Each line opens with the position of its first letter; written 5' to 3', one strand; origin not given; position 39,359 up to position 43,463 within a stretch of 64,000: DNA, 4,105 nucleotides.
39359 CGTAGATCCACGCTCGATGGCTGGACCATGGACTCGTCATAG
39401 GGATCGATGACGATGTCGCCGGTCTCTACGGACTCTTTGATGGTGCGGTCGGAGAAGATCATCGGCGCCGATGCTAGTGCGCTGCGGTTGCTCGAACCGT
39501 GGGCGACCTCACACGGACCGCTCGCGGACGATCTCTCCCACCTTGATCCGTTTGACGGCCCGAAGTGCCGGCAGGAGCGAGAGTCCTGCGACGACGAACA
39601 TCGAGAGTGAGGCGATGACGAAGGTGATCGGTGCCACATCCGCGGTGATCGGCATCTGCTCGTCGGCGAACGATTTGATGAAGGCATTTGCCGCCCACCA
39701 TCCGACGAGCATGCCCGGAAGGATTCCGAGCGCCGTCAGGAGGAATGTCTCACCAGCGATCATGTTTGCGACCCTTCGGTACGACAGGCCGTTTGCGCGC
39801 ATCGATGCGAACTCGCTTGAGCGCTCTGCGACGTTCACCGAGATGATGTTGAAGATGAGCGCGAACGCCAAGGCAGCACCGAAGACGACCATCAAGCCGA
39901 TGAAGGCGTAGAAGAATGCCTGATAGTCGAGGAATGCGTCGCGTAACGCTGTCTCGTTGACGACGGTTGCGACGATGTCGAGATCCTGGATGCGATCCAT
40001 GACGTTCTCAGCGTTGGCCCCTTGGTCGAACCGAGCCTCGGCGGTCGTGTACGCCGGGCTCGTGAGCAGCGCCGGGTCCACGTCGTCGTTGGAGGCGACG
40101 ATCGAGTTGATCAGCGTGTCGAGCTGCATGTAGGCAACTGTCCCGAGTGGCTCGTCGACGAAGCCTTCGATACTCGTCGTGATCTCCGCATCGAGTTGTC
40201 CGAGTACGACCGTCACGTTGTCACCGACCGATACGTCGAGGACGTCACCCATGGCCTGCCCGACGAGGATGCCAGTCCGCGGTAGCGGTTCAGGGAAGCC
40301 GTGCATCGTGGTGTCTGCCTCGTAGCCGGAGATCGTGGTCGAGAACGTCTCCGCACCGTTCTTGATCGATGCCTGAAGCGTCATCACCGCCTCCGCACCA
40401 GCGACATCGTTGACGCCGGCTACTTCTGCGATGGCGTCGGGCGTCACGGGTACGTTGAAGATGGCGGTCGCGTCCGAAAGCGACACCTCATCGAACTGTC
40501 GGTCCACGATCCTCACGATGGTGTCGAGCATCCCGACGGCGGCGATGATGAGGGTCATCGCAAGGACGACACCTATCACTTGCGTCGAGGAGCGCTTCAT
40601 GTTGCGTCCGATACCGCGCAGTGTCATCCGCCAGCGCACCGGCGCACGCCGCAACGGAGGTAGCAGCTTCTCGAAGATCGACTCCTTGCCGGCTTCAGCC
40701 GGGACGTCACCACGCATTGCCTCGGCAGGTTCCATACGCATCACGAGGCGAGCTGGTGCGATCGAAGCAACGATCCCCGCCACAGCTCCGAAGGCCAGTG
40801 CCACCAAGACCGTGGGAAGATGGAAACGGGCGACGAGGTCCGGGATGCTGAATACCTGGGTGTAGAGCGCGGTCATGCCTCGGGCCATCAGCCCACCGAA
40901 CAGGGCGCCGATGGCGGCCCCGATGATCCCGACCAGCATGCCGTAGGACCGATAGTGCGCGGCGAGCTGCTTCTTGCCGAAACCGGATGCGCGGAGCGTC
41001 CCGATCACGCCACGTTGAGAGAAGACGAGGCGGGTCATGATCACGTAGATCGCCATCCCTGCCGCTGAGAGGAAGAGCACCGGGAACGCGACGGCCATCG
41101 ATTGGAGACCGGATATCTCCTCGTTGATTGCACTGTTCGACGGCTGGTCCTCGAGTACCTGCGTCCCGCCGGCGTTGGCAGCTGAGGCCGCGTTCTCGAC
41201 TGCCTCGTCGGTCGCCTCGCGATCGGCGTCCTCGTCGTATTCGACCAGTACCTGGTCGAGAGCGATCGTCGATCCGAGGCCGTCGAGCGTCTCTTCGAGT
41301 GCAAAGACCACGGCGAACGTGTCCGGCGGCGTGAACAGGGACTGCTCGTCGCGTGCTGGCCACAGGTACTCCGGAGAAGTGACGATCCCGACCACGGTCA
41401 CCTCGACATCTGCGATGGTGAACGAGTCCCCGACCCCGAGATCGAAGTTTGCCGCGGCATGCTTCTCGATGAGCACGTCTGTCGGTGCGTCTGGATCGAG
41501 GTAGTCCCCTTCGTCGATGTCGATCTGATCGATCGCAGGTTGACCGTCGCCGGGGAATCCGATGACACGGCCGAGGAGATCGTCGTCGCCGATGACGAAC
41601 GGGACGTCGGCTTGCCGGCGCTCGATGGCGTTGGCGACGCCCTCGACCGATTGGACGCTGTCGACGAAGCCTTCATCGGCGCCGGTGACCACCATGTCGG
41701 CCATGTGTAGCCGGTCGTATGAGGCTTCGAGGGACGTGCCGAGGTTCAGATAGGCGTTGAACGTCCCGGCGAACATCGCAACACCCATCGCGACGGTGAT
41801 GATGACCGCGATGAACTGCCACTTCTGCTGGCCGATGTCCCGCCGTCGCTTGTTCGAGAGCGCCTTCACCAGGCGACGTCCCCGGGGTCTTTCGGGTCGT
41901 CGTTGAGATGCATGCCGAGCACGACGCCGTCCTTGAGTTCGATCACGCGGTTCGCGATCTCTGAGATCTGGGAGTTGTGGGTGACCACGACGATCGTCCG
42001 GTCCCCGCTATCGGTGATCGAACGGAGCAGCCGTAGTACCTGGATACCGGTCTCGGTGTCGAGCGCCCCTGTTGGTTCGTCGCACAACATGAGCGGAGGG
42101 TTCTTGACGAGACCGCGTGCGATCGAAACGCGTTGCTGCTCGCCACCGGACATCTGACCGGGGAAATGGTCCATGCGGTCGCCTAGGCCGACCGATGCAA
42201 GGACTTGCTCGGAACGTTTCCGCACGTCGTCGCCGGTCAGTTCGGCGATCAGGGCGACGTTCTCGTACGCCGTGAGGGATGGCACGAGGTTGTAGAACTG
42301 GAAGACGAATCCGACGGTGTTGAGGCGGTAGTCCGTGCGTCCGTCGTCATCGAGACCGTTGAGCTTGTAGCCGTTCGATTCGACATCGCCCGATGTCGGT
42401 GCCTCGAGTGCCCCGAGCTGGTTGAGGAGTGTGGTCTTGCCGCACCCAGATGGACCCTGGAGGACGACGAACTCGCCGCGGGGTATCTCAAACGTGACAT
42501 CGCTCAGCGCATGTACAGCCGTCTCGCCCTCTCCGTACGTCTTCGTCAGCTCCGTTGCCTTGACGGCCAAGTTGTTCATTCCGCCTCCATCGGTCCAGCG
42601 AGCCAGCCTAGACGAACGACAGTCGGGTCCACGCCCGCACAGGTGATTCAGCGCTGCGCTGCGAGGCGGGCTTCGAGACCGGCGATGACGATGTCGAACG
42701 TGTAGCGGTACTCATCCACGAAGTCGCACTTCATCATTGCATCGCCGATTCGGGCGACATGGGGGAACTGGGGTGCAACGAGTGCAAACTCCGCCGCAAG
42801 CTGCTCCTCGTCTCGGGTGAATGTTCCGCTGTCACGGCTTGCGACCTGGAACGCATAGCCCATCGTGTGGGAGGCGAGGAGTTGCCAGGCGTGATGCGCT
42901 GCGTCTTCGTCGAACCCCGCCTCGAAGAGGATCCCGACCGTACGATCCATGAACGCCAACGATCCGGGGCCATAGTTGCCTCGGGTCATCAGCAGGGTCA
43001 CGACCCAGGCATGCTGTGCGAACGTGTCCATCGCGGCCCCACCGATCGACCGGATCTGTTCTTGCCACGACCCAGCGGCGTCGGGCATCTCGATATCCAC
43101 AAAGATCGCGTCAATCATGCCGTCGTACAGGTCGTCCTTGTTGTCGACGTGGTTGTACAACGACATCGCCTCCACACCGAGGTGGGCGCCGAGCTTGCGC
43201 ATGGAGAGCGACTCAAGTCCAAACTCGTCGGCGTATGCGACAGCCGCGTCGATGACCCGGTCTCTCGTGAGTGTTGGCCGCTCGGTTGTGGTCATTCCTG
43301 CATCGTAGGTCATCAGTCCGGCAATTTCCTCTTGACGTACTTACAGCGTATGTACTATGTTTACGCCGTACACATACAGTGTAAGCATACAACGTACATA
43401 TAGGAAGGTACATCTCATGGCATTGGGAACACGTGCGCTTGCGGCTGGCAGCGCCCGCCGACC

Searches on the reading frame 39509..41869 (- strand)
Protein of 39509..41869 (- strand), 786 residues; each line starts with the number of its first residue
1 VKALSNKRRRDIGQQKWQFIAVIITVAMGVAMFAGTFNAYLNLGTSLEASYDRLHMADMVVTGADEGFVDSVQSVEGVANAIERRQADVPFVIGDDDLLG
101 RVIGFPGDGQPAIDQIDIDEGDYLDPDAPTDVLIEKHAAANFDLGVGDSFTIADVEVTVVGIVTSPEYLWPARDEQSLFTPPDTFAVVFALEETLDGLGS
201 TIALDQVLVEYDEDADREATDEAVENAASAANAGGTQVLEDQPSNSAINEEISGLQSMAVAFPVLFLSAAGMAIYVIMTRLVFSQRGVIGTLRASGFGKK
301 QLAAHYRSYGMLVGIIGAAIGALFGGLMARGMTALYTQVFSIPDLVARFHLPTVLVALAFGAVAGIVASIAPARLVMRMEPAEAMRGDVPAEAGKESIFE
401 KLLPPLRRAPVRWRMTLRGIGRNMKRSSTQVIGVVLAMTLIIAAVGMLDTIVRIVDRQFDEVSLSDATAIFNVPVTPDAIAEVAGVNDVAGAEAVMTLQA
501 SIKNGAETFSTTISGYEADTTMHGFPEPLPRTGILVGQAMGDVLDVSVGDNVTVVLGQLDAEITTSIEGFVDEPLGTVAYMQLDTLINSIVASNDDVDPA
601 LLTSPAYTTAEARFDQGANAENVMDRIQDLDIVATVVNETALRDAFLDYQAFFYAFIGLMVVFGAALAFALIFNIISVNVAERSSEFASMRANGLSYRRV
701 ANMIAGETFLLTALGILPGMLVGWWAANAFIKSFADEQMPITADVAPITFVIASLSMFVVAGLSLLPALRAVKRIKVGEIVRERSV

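Call 32: search_protein_families(library=pfam, proteins=[window:39509-41869:-], max_evalue=0.00001)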
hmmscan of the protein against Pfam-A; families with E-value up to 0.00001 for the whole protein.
window:39509-41869:- (786 aa): 2 families
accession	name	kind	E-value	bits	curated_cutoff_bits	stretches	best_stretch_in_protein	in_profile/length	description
PF02687.27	FtsX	-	4.4e-30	104.6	25.5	2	659-775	2-118/120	FtsX-like permease C-terminal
PF12704.14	MacB_PCD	-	6.2e-13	49.9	27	1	22-226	4-206/207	MacB-like periplasmic core domain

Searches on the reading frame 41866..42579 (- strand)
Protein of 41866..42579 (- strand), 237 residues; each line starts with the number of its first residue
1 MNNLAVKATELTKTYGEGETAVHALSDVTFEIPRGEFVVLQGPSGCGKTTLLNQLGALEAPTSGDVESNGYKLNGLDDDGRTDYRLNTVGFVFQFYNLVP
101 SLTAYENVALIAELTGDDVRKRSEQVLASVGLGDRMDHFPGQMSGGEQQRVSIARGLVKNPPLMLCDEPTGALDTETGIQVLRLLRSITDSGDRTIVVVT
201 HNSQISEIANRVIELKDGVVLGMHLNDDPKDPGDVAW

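Call 39: search_protein_families(library=pfam, proteins=[window:41866-42579:-], max_evalue=0.00001)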
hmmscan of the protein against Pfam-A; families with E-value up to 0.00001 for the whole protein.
window:41866-42579:- (237 aa): 1 family
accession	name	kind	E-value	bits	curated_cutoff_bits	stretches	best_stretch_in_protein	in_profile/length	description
PF00005.33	ABC_tran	-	1.1e-32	113.9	25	1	25-170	1-136/137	ABC transporter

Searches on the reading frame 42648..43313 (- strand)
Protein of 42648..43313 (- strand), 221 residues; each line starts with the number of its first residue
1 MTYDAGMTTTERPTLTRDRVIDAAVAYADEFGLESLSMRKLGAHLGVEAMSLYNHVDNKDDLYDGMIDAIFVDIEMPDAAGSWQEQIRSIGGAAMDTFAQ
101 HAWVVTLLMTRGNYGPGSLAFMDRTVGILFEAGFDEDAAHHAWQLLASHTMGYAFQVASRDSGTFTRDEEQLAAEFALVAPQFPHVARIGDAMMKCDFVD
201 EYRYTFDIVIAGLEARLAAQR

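Call 39: search_protein_families(library=pfam, proteins=[window:42648-43313:-], max_evalue=0.00001)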
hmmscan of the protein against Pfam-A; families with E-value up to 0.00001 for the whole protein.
window:42648-43313:- (221 aa): 2 families
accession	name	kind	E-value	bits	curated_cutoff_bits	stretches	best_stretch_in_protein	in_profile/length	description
PF02909.22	TetR_C_1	-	1.2e-16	61.3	21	1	80-216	6-145/146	Tetracyclin repressor-like, C-terminal domain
PF00440.29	TetR_N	-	7.2e-07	29.3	24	1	21-64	2-45/47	Bacterial regulatory proteins, tetR family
